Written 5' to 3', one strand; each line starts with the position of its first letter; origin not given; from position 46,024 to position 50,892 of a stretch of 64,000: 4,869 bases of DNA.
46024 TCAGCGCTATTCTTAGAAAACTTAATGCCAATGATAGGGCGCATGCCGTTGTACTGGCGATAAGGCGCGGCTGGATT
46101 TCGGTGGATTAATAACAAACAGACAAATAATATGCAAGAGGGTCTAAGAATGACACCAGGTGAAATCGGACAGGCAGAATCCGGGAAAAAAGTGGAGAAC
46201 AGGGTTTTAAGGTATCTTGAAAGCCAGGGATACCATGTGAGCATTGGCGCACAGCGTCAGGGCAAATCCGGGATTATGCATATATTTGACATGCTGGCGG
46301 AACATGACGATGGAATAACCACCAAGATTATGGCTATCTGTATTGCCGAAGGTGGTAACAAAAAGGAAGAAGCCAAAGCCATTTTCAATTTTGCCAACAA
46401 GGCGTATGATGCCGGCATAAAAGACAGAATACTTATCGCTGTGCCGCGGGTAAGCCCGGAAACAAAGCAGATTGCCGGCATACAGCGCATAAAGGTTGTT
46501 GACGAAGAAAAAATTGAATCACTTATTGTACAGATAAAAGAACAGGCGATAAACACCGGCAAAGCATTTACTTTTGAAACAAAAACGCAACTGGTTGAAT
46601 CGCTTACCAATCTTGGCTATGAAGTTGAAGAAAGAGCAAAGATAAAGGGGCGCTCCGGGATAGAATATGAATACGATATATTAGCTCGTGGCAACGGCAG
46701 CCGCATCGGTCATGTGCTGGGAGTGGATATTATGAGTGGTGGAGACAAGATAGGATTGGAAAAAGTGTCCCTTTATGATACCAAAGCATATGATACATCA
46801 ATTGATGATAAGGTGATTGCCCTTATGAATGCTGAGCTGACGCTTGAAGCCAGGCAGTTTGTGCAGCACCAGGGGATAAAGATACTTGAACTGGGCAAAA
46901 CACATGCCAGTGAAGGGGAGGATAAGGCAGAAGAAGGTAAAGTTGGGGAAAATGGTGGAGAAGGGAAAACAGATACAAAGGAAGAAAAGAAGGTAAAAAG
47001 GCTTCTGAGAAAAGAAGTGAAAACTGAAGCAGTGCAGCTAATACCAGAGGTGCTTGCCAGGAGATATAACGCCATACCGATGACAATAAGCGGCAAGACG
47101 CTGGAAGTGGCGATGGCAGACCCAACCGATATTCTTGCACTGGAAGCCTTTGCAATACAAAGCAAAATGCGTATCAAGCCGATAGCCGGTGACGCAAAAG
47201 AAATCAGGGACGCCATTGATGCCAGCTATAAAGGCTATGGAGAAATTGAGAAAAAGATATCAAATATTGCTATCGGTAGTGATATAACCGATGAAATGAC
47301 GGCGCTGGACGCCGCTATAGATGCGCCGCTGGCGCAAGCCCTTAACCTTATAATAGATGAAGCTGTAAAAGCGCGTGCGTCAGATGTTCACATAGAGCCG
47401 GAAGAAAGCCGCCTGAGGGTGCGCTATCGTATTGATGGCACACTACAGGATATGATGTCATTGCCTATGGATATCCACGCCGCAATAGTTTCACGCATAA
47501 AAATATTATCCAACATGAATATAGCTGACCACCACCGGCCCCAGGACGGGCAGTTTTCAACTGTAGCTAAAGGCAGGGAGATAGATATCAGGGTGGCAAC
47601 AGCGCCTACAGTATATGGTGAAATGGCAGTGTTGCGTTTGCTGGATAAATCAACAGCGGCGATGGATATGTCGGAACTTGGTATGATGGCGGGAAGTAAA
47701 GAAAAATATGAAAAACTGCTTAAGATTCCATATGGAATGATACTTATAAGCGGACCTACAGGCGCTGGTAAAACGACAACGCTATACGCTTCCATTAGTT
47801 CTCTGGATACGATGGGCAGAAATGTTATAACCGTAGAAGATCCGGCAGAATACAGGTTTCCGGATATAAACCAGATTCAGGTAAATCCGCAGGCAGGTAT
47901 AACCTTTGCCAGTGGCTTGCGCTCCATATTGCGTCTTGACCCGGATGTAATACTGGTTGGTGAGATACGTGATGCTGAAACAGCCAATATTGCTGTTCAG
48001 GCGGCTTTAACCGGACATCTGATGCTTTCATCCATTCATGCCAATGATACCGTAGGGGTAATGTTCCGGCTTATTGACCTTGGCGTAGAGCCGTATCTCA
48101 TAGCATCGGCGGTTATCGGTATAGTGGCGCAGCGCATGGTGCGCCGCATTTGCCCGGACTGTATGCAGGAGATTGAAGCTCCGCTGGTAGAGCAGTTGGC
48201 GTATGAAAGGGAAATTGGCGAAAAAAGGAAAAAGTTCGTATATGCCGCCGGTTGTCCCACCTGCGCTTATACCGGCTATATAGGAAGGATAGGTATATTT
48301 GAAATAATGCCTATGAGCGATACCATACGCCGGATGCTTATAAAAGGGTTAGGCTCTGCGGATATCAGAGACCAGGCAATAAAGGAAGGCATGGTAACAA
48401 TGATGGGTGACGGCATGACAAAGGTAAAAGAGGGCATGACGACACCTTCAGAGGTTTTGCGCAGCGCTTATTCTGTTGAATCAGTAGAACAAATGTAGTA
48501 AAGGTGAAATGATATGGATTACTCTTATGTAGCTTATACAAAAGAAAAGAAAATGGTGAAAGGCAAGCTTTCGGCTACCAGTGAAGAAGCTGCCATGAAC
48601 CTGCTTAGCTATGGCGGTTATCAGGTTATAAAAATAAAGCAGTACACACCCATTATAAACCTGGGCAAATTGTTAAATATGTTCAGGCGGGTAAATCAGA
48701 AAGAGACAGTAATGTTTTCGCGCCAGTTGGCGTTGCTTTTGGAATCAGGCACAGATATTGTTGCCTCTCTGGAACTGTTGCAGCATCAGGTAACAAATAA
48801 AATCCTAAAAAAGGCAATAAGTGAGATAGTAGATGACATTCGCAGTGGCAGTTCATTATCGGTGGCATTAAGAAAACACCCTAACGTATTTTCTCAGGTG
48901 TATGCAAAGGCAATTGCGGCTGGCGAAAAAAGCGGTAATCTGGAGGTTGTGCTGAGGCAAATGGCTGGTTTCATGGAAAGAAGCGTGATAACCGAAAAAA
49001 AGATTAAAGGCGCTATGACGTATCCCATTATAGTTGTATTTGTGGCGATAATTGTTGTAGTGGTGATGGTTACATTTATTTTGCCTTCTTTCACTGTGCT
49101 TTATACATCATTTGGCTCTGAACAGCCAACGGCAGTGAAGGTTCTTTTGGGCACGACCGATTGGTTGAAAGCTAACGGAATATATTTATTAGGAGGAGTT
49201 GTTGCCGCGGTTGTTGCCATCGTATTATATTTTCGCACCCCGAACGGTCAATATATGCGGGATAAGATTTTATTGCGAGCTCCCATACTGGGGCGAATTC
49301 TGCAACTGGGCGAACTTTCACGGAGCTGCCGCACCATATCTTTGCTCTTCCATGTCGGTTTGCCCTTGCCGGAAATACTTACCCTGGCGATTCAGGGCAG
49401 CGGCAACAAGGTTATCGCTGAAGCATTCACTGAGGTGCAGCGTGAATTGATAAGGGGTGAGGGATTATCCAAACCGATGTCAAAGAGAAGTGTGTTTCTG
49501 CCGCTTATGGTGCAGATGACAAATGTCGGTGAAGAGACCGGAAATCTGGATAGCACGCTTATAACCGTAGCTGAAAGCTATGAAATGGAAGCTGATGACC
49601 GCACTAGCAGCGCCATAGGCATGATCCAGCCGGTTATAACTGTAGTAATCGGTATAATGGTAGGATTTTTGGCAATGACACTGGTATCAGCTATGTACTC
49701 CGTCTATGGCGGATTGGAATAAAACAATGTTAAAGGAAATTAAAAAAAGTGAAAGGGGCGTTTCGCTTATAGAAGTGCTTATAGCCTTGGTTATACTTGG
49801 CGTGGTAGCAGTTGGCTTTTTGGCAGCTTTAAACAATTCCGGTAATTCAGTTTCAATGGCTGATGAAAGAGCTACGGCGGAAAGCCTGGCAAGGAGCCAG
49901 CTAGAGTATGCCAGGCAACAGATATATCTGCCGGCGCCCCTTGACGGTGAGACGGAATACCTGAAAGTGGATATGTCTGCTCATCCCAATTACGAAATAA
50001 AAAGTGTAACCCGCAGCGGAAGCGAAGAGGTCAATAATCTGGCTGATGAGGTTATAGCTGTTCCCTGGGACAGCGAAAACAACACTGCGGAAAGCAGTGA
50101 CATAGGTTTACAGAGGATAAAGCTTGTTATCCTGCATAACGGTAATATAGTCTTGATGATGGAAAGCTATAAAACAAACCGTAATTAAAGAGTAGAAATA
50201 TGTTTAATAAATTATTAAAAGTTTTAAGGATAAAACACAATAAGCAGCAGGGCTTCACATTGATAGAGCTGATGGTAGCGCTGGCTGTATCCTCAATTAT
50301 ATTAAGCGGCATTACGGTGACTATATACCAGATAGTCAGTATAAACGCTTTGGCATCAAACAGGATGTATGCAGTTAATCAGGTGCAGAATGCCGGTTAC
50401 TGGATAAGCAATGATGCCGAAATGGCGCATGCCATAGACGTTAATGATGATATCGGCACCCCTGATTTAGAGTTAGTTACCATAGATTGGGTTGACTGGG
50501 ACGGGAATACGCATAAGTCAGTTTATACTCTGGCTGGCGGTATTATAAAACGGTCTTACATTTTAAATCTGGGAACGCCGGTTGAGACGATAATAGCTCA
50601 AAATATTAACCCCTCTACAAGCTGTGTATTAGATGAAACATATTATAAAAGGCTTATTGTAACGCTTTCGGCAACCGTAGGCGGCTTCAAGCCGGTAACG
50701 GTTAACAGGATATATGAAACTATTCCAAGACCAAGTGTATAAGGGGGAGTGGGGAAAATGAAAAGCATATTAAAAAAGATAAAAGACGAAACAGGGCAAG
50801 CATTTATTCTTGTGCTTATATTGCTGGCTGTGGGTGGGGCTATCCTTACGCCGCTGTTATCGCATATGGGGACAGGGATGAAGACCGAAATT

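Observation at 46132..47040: PilB-type pilus ATPase has two N-terminal restriction-endonuclease-fold-like modules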

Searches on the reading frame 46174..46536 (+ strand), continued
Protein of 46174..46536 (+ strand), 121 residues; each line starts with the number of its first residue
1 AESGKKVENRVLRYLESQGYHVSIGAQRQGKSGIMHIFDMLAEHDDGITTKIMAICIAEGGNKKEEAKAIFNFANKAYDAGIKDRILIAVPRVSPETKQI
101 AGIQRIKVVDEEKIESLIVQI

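Call 77: find_encoding_contigs(protein=P0131, flank=7000, max_places=3)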
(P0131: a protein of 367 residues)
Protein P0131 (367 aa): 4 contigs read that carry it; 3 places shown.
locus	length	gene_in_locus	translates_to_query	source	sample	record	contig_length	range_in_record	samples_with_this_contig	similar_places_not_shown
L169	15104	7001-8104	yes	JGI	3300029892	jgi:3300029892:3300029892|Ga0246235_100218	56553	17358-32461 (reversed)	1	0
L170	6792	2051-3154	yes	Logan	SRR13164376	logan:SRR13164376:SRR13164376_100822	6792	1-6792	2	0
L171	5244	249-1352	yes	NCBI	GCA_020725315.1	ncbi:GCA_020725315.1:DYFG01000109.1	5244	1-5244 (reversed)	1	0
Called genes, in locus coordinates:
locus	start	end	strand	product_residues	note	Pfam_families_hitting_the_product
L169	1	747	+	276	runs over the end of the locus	-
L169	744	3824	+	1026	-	PF01835:MG2 (faint)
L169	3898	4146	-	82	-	-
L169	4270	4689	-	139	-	PF10130:PIN_2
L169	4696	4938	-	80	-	PF26688:RHH_12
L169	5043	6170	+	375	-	PF07705:CARDB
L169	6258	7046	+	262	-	PF02830:V4R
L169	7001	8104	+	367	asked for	PF04471:Mrr_cat (weak), PF13481:AAA_25 (weak), PF06745:ATPase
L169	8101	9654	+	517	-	PF00535:Glycos_transf_2, PF13641:Glyco_tranf_2_3, PF13506:Glyco_transf_21, PF13632:Glyco_trans_2_3, PF03552:Cellulose_synt (weak)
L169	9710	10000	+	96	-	-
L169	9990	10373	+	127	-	PF13650:Asp_protease_2, PF13975:gag-asp_proteas (weak)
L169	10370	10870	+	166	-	PF06745:ATPase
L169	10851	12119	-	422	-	PF00072:Response_reg, PF06745:ATPase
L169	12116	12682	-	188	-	PF00708:Acylphosphatase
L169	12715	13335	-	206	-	PF02518:HATPase_c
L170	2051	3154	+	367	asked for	PF04471:Mrr_cat (weak), PF13481:AAA_25 (weak), PF06745:ATPase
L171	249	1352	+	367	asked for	PF04471:Mrr_cat (weak), PF13481:AAA_25 (weak), PF06745:ATPase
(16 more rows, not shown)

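Call 78: list_cluster_members(proteins=[P0131, P0016, P0039, P0060, P0069, P0122, P0129, P0133])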
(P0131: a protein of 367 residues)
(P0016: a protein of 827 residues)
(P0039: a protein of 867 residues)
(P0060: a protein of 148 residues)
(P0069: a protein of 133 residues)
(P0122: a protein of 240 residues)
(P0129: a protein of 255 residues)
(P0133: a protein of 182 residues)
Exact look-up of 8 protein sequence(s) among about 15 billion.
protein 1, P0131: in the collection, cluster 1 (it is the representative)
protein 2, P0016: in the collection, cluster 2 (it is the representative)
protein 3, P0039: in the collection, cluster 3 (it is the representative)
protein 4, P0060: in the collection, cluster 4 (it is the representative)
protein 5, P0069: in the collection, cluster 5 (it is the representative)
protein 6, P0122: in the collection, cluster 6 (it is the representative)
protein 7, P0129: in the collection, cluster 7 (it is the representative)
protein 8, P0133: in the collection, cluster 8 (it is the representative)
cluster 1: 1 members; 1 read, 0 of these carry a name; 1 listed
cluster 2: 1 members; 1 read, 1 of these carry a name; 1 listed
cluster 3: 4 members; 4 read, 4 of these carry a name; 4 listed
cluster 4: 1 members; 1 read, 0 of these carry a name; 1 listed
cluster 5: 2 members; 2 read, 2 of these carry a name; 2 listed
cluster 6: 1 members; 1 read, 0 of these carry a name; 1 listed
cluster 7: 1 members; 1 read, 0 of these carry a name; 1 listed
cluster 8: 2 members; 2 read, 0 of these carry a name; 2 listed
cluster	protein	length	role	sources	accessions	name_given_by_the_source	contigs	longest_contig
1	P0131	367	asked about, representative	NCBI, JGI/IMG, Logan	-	-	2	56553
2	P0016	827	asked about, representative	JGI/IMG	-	CheY-like chemotaxis protein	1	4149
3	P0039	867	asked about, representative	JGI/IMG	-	CheY-like chemotaxis protein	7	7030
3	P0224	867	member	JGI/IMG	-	CheY-like chemotaxis protein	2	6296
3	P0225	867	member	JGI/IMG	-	CheY-like chemotaxis protein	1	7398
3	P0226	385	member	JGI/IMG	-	hypothetical protein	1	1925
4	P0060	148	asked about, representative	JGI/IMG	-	-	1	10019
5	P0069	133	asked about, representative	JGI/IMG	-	general secretion pathway protein E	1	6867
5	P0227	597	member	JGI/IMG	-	general secretion pathway protein E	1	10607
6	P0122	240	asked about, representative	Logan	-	-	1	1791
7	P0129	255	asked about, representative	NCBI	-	-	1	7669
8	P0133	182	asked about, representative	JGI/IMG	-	-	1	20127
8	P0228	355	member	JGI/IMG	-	-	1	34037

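Call 83: find_encoding_contigs(protein=P0088, flank=8000, max_places=1)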
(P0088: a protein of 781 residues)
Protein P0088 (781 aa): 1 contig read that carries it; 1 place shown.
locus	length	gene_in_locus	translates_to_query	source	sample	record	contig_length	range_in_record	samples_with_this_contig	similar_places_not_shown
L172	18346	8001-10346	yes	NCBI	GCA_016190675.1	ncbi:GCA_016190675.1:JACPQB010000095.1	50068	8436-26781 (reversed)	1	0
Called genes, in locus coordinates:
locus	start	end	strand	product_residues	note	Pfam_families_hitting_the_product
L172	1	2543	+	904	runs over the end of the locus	PF13510:Fer2_4, PF10588:NADH-G_4Fe-4S_3, PF12838:Fer4_7, PF13187:Fer4_9 (weak), PF13237:Fer4_10 (weak), PF04879:Molybdop_Fe4S4, PF00384:Molybdopterin, PF01568:Molydop_binding, +3 more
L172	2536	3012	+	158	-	PF01257:2Fe-2S_thioredx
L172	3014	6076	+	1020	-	PF01512:Complex1_51K, PF10589:NADH_4Fe-4S, PF14691:Fer4_20, PF00070:Pyr_redox (faint), PF01266:DAO (weak), PF07992:Pyr_redox_2, PF13450:NAD_binding_8, PF13738:Pyr_redox_3, +2 more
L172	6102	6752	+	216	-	PF12225:DUF5981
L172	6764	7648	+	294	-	PF02219:MTHFR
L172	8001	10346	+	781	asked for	PF00072:Response_reg, PF18551:TackOD1, PF00072:Response_reg (weak)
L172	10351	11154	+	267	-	PF00142:Fer4_NifH (weak), PF01656:CbiA, PF02374:ArsA_ATPase (weak), PF06564:CBP_BcsQ (weak), PF09140:MipZ (weak), PF10609:ParA, PF13614:AAA_31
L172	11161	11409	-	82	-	PF11154:DUF2934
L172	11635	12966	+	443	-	PF09587:PGA_cap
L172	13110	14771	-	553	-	PF02776:TPP_enzyme_N, PF00205:TPP_enzyme_M, PF02775:TPP_enzyme_C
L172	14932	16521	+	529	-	PF00342:PGI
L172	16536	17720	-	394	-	PF07690:MFS_1, PF12832:MFS_1_like (weak), PF07690:MFS_1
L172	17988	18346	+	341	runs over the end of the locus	PF10546:P63C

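Call 84: find_encoding_contigs(protein=P0081, flank=8000, max_places=1)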
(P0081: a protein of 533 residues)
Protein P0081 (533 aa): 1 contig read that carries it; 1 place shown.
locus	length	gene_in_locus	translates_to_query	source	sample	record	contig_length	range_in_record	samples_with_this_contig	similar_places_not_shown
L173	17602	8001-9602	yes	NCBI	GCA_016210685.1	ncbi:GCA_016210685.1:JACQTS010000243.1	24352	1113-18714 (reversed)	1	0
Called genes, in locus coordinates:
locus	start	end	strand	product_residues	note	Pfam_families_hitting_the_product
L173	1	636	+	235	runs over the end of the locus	PF01209:Ubie_methyltran, PF05175:MTS, PF13489:Methyltransf_23, PF09445:Methyltransf_15 (weak), PF13847:Methyltransf_31, PF08241:Methyltransf_11, PF08242:Methyltransf_12, PF13649:Methyltransf_25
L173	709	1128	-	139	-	PF13384:HTH_23 (weak), PF13551:HTH_29 (weak), PF00376:MerR (faint), PF12728:HTH_17 (weak)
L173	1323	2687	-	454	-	PF01406:tRNA-synt_1e, PF01921:tRNA-synt_1f (faint), PF09334:tRNA-synt_1g, PF00133:tRNA-synt_1, PF09190:DALR_2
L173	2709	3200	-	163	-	PF02542:YgbB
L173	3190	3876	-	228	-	PF01128:IspD, PF12804:NTP_transf_3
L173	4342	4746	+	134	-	PF14489:QueF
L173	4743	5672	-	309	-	-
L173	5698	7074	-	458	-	PF18073:Zn_ribbon_LapB, PF13481:AAA_25, PF03796:DnaB_C (faint), PF06745:ATPase, PF25199:nSTAND_NTPase5 (weak), PF05362:Lon_C (faint), PF13541:ChlI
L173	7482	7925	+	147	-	-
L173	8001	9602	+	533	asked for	PF00072:Response_reg, PF18551:TackOD1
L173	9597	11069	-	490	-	PF13506:Glyco_transf_21, PF00535:Glycos_transf_2, PF10111:Glyco_tranf_2_2, PF13641:Glyco_tranf_2_3, PF03142:Chitin_synth_2, PF01644:Chitin_synth_1, PF13632:Glyco_trans_2_3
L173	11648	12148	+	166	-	PF01053:Cys_Met_Meta_PP, PF01041:DegT_DnrJ_EryC1 (weak)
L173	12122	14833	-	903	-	PF00690:Cation_ATPase_N, PF00122:E1-E2_ATPase, PF00702:Hydrolase, PF13246:Cation_ATPase, PF08282:Hydrolase_3 (faint), PF00689:Cation_ATPase_C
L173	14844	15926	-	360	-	PF03977:OAD_beta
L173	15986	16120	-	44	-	PF04277:OAD_gamma (weak)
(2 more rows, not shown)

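Call 85: find_encoding_contigs(protein=P0228, flank=8000, max_places=1)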
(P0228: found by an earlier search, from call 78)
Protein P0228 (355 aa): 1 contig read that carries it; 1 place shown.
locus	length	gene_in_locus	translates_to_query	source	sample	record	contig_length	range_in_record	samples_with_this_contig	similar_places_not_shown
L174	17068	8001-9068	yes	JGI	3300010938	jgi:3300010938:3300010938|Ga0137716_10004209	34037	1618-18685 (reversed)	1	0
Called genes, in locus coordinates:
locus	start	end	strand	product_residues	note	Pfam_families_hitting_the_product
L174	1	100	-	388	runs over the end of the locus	PF01883:FeS_assembly_P, PF10609:ParA, PF01656:CbiA, PF02374:ArsA_ATPase (weak), PF13614:AAA_31 (weak)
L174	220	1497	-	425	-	PF01336:tRNA_anti-codon, PF00152:tRNA-synt_2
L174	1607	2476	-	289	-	PF02629:CoA_binding, PF13607:Succ_CoA_lig, PF00549:Ligase_CoA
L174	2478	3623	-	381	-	PF01071:GARS_A (weak), PF08442:ATP-grasp_2, PF13549:ATP-grasp_5, PF24948:Citrate_synth_N, PF00549:Ligase_CoA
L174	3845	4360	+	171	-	-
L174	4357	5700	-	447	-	PF00753:Lactamase_B (weak), PF12706:Lactamase_B_2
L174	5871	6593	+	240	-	PF00702:Hydrolase, PF13419:HAD_2, PF13242:Hydrolase_like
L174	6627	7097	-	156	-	PF26915:Phage_P4_cII (weak)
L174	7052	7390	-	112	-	PF26485:DUF8156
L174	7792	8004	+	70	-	PF04014:MazE_antitoxin (weak)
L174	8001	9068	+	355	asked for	PF18551:TackOD1, PF04471:Mrr_cat (faint)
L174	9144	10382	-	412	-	PF13506:Glyco_transf_21, PF03142:Chitin_synth_2 (faint), PF00535:Glycos_transf_2, PF10111:Glyco_tranf_2_2, PF13641:Glyco_tranf_2_3, PF01644:Chitin_synth_1 (faint), PF13632:Glyco_trans_2_3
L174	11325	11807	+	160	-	PF22784:PTP-SAK, PF22785:Tc-R-P, PF00782:DSPc, PF13350:Y_phosphatase3 (faint), PF22741:PTP-NADK, PF00102:Y_phosphatase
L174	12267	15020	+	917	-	PF01139:RtcB, PF14890:Intein_splicing, PF01139:RtcB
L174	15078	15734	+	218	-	PF00702:Hydrolase, PF13419:HAD_2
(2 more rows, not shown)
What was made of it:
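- It also occurs on a KaiC-like ATPase and beside glycosyltransferase genes (calls 77, 84, 85).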

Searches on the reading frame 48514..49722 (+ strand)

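Call 47: search_protein_families(library=pfam, proteins=[window:48514-49722:+], max_evalue=0.001)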
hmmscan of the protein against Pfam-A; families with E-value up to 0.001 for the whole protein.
window:48514-49722:+ (402 aa): 1 family
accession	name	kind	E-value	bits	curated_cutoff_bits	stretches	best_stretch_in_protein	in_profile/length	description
PF00482.28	T2SSF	-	6.8e-56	188.1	25.2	2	68-191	1-125/125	Type II secretion system (T2SS), protein F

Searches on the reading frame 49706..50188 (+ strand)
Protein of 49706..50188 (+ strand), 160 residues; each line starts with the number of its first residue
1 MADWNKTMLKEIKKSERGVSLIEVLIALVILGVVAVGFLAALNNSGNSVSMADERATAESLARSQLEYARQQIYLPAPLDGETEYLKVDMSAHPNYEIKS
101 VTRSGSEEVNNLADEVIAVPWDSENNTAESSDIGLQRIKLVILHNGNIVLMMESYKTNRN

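Call 47: search_protein_families(library=pfam, proteins=[window:49706-50188:+], max_evalue=0.001)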
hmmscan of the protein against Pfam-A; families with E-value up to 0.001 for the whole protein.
window:49706-50188:+ (160 aa): 1 family
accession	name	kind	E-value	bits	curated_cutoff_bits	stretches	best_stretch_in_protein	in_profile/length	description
PF07963.17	N_methyl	-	8.7e-08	31.9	21.2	1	14-38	2-26/27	Prokaryotic N-terminal methylation motif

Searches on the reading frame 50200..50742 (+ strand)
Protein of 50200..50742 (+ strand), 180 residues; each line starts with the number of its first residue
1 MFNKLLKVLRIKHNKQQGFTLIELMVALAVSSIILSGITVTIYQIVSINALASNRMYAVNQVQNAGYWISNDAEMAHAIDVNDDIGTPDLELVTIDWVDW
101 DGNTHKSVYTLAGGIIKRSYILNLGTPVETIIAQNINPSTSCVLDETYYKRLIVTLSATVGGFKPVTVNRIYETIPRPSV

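Call 47: search_protein_families(library=pfam, proteins=[window:50200-50742:+], max_evalue=0.001)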
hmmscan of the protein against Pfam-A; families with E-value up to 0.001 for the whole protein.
window:50200-50742:+ (180 aa): 1 family
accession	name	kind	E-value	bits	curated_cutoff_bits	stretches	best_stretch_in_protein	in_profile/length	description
PF07963.17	N_methyl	-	1.4e-10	40.7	21.2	1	14-38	2-26/27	Prokaryotic N-terminal methylation motif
